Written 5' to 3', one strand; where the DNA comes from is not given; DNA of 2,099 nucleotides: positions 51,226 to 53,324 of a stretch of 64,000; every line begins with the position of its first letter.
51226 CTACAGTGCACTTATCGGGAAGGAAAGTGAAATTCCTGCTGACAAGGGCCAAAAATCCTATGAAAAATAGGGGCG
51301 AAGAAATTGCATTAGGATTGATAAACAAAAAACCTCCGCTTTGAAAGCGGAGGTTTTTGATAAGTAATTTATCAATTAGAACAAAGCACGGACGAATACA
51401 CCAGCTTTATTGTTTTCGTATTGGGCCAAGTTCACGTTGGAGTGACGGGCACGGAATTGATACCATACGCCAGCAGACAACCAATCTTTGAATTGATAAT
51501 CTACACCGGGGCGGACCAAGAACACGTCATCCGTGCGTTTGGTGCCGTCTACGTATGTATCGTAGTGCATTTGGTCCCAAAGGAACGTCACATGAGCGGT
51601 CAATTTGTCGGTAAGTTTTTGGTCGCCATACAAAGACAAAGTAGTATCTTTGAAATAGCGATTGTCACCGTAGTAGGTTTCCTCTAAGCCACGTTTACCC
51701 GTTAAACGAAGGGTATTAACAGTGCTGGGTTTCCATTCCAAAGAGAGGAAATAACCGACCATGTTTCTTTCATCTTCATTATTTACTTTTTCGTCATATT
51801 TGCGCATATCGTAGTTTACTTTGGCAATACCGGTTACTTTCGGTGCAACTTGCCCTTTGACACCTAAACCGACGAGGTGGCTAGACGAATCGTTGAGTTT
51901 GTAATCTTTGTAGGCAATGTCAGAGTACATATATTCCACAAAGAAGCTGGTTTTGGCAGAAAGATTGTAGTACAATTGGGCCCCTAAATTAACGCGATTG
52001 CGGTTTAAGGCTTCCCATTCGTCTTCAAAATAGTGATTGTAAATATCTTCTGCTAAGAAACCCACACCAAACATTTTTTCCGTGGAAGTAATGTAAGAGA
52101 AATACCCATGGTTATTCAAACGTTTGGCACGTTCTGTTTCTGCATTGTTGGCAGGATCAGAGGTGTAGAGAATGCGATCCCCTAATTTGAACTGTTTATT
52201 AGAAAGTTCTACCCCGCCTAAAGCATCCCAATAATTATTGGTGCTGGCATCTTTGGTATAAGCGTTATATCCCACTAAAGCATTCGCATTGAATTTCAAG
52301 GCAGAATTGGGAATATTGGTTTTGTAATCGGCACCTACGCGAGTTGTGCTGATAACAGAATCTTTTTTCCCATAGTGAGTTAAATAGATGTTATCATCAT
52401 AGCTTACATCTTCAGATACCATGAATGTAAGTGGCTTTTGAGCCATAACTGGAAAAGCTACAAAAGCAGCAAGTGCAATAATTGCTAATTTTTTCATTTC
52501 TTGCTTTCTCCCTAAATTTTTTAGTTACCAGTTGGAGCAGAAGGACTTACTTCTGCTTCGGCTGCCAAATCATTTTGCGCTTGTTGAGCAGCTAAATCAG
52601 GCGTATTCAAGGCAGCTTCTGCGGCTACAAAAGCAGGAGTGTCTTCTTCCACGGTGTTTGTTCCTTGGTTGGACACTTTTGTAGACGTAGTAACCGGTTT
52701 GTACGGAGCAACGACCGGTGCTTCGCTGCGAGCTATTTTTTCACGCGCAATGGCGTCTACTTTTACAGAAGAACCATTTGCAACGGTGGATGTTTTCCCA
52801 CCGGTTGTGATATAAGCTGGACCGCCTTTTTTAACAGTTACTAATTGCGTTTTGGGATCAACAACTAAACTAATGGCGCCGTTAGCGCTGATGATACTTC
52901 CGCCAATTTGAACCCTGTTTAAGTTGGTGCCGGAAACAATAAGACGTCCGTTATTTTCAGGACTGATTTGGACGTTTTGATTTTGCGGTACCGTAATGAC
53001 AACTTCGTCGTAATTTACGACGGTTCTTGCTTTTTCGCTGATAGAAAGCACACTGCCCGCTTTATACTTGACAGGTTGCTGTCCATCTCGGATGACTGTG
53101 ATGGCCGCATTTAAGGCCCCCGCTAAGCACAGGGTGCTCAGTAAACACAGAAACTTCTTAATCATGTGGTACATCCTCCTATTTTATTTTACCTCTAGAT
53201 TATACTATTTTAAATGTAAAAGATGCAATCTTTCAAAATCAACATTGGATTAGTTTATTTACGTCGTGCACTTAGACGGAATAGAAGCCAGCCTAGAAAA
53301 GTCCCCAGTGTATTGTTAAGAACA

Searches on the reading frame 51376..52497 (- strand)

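Call 7: search_protein_families(library=pfam, proteins=[window:51376-52497:-])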
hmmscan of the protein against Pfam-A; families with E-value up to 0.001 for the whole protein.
window:51376-52497:- (373 aa): 1 family
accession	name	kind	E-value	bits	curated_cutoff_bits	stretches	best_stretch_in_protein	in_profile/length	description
PF10082.15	BBP2_2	-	4.8e-13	49.2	23.7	1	165-371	171-376/378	Putative beta-barrel porin 2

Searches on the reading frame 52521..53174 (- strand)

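Call 7: search_protein_families(library=pfam, proteins=[window:52521-53174:-])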
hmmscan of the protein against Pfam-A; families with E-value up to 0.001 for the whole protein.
window:52521-53174:- (217 aa): 0 families

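Call 43: search_protein_families(library=pfam, proteins=[window:52521-53174:-], max_evalue=1)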
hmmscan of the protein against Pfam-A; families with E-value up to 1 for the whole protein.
window:52521-53174:- (217 aa): 2 families
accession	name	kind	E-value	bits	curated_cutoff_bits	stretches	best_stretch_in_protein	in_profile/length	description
PF07833.16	Cu_amine_oxidN1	-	0.065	13.6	24.2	1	102-143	34-75/108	Copper amine oxidase N-terminal domain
PF08470.16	NTNH_C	-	0.083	13.4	23.9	1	41-104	64-128/162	Nontoxic nonhaemagglutinin C-terminal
